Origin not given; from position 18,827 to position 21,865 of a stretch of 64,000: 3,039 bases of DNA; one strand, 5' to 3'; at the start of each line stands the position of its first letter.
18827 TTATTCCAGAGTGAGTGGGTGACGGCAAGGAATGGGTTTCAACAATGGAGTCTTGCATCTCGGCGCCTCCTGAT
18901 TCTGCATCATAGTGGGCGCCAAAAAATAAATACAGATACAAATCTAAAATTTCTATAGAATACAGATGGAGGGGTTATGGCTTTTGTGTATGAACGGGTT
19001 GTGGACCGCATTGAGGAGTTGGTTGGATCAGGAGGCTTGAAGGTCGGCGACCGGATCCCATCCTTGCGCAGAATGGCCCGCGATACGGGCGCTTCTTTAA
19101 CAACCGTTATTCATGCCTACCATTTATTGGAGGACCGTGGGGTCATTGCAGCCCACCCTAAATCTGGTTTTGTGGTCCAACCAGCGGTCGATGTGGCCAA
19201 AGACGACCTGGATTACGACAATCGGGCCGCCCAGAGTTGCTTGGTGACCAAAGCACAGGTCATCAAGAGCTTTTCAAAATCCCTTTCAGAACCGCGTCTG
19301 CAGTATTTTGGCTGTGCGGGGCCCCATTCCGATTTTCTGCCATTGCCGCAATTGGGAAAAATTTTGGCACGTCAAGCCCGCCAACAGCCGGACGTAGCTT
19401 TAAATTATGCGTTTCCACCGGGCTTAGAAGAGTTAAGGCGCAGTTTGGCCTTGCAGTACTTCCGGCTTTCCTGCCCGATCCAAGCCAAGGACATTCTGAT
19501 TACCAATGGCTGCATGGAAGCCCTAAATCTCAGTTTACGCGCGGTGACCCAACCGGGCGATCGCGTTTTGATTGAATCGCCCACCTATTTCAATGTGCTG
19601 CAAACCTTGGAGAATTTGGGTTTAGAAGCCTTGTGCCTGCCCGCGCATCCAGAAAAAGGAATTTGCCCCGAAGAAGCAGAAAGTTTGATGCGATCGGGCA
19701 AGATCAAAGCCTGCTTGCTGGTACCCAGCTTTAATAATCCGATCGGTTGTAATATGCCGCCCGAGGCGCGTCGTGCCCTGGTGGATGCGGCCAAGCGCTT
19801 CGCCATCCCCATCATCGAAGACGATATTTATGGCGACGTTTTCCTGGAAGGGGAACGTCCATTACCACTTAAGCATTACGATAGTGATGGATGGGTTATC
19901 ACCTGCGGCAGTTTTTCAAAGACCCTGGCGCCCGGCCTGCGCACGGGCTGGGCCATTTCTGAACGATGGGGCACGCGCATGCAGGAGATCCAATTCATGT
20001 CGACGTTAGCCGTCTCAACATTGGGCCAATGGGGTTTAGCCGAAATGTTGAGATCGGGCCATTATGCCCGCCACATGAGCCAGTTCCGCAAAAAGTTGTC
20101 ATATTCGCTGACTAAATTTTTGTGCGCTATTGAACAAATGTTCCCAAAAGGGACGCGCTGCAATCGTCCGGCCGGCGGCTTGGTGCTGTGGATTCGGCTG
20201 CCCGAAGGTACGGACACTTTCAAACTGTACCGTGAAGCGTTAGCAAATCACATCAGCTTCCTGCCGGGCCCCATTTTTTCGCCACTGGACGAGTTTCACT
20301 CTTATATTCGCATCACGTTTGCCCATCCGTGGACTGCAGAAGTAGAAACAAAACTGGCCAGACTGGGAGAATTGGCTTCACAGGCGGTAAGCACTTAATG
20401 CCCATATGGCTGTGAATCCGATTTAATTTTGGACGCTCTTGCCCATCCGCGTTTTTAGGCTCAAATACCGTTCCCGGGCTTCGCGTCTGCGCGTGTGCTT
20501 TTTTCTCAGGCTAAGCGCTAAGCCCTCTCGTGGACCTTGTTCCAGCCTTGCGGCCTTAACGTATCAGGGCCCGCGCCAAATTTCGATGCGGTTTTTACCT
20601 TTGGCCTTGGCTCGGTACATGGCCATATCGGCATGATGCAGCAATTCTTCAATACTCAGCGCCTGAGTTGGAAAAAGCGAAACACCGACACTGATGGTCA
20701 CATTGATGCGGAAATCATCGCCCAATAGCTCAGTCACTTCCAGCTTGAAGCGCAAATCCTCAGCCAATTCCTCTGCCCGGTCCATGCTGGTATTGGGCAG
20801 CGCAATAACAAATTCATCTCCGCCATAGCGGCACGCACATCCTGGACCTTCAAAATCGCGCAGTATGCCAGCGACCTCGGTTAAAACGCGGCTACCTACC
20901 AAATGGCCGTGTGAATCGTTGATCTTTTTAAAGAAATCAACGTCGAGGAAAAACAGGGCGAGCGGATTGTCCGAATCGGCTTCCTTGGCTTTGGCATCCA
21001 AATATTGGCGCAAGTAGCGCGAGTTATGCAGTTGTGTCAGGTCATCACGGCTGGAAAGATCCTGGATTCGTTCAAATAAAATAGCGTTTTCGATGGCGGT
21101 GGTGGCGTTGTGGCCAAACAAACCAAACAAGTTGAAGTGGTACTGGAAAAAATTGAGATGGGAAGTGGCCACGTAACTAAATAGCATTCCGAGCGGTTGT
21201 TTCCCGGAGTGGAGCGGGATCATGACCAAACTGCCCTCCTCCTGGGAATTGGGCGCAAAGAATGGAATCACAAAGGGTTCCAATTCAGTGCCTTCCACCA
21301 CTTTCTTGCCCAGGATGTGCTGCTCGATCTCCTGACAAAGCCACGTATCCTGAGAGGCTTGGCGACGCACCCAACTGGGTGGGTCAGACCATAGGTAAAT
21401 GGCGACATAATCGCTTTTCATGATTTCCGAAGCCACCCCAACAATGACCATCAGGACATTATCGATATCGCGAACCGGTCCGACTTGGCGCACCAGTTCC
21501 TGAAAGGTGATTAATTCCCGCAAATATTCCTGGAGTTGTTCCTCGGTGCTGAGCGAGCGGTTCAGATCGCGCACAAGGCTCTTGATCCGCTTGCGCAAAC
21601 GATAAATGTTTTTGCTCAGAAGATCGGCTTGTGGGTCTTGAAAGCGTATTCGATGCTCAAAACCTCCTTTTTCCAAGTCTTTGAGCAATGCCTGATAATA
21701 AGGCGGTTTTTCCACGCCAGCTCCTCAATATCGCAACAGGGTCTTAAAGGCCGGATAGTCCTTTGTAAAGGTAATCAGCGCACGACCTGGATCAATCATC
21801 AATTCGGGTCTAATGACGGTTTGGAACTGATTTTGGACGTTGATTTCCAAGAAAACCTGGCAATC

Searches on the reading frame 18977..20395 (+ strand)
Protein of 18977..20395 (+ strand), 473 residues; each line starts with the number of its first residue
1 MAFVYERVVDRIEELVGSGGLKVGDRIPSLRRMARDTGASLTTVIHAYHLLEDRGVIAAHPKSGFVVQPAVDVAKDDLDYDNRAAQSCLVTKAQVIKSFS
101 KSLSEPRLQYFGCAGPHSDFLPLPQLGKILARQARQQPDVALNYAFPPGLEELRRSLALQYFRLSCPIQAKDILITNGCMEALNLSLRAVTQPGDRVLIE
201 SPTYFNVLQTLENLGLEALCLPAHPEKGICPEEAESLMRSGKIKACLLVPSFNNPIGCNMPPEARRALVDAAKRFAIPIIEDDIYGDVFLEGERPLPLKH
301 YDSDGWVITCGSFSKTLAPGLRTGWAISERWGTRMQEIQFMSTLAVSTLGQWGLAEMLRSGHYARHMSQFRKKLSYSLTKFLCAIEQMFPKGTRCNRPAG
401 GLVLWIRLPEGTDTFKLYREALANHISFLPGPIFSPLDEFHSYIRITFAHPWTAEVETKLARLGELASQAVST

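Call 55: search_protein_families(library=pfam, proteins=[window:18977-20395:+], max_evalue=0.001)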
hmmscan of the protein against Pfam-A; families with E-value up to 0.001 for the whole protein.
window:18977-20395:+ (473 aa): 2 families
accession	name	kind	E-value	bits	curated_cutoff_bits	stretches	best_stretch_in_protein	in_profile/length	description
PF00155.27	Aminotran_1_2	-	7.2e-29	101.5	19.7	1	136-462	30-360/361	Aminotransferase class I and II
PF00392.27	GntR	-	1.7e-10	40.8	27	1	5-67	2-64/64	Bacterial regulatory proteins, gntR family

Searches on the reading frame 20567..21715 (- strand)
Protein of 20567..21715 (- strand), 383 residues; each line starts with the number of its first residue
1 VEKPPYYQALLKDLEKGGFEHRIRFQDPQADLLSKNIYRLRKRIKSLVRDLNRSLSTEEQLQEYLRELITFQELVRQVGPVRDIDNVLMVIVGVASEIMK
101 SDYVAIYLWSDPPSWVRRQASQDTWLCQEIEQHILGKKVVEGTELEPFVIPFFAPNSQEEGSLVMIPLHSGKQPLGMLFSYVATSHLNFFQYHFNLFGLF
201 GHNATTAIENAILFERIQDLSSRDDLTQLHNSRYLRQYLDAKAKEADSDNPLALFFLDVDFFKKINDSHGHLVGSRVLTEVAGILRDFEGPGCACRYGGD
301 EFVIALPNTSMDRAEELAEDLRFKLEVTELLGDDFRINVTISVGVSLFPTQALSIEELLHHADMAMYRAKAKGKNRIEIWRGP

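Call 55: search_protein_families(library=pfam, proteins=[window:20567-21715:-], max_evalue=0.001)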
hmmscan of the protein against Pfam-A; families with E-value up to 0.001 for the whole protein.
window:20567-21715:- (383 aa): 2 families
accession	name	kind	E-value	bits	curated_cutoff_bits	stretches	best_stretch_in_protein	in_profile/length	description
PF00990.26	GGDEF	-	4.4e-39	134.3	23.8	1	222-376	2-161/161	Diguanylate cyclase, GGDEF domain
PF04340.18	DUF484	-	1.1e-05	25.8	24.2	1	31-178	43-184/219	Protein of unknown function, DUF484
